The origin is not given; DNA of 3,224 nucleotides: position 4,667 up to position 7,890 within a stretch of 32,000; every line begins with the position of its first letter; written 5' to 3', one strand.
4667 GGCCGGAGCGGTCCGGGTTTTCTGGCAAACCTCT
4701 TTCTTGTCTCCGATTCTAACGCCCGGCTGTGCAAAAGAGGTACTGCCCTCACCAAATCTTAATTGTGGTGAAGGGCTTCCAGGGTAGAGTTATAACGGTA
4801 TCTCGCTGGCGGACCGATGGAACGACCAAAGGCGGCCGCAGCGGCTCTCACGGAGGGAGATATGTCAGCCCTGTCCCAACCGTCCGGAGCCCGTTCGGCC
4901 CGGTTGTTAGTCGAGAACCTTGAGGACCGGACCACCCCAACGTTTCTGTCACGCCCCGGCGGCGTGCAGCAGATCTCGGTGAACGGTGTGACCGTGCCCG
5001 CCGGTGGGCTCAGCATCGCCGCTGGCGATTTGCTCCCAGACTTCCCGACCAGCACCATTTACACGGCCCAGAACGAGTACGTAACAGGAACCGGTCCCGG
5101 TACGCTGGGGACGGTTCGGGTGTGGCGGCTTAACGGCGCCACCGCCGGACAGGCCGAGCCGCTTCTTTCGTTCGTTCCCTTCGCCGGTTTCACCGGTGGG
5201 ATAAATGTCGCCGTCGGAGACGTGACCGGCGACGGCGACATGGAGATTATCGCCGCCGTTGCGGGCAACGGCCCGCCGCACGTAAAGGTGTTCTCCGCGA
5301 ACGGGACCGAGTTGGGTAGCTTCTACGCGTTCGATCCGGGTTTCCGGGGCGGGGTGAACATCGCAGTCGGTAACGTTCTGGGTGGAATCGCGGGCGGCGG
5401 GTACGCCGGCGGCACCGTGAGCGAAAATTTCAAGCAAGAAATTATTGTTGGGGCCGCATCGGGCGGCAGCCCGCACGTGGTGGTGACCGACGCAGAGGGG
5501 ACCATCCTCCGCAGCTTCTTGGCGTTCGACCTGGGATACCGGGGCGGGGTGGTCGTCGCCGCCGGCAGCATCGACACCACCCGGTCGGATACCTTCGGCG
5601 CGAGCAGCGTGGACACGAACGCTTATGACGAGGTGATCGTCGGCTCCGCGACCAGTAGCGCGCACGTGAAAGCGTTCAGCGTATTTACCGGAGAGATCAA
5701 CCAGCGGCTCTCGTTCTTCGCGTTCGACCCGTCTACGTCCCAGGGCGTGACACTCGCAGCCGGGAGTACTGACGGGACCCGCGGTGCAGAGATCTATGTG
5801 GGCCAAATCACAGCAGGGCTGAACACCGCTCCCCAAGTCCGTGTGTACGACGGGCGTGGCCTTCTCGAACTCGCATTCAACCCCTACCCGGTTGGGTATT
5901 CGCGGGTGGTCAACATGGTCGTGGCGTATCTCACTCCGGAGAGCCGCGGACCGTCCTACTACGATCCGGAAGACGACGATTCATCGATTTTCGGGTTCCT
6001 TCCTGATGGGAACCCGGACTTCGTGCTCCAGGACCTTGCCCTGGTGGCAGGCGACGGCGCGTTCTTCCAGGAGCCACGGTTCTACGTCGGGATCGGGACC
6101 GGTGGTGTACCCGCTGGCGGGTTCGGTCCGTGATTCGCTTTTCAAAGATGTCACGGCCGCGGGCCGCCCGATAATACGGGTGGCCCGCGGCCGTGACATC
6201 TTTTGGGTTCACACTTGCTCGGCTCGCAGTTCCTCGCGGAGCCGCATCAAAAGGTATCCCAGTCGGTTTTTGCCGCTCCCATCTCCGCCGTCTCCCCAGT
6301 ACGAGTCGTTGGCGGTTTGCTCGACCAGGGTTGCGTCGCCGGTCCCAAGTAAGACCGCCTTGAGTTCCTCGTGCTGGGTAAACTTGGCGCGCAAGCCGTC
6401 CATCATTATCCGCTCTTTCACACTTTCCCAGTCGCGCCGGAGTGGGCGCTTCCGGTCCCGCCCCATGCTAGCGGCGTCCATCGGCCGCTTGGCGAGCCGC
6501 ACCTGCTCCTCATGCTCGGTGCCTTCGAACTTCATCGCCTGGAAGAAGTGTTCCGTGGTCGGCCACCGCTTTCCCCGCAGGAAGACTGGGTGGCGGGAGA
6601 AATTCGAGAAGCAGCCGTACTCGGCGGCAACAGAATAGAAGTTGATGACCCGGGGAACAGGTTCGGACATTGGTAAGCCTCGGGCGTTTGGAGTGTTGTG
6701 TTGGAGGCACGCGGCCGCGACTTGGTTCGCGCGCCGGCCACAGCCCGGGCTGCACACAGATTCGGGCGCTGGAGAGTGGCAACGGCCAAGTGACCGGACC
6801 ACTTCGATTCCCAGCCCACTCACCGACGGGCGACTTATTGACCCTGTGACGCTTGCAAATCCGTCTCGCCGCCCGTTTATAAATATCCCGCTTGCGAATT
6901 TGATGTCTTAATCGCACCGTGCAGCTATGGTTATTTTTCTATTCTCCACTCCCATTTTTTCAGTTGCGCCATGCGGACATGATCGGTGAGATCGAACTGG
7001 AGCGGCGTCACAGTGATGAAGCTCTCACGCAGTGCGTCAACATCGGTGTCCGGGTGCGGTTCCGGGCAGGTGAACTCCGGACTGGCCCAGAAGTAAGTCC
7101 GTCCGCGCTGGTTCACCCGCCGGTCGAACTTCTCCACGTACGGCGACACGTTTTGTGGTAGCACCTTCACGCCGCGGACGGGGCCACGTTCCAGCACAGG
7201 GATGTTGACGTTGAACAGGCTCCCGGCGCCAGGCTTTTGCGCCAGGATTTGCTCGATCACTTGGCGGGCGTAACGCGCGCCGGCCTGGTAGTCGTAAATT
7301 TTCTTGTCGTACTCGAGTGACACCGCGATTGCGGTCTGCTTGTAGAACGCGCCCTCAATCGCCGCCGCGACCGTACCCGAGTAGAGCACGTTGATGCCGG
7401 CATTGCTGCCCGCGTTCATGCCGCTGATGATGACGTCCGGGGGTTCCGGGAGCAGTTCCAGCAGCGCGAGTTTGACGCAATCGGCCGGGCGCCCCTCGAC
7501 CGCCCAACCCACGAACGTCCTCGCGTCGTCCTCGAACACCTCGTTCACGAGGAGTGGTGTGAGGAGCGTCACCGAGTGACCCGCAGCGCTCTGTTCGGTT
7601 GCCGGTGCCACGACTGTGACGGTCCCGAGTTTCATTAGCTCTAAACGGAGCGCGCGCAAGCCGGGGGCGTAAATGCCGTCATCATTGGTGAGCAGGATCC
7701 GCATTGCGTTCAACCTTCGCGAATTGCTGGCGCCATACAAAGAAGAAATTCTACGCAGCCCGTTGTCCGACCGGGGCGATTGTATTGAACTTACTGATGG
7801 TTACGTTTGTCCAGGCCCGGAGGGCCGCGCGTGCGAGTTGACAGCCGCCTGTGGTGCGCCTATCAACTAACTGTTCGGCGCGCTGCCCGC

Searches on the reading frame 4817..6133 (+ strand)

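Call 8: search_protein_families(library=pfam, proteins=[window:4817-6133:+], max_evalue=0.001)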
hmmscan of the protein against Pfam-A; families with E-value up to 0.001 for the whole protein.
window:4817-6133:+ (438 aa): 1 family
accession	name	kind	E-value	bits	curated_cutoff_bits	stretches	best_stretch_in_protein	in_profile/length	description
PF13517.12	FG-GAP_3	-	0.00019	22.4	26.9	1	98-145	16-60/61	FG-GAP-like repeat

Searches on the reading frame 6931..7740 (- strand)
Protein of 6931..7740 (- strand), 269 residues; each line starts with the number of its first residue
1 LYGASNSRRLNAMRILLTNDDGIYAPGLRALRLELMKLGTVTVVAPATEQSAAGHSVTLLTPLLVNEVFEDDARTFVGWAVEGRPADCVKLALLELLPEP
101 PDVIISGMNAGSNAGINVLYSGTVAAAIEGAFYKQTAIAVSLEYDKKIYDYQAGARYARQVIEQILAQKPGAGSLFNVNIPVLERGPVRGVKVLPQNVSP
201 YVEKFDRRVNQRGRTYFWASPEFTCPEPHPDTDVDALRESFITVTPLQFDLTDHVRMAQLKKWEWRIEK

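Call 8: search_protein_families(library=pfam, proteins=[window:6931-7740:-], max_evalue=0.001)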
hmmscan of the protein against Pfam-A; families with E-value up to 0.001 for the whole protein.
window:6931-7740:- (269 aa): 1 family
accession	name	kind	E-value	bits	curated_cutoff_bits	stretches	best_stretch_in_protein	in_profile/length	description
PF01975.23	SurE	-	1.6e-56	191.6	22.1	1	15-198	1-184/189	Survival protein SurE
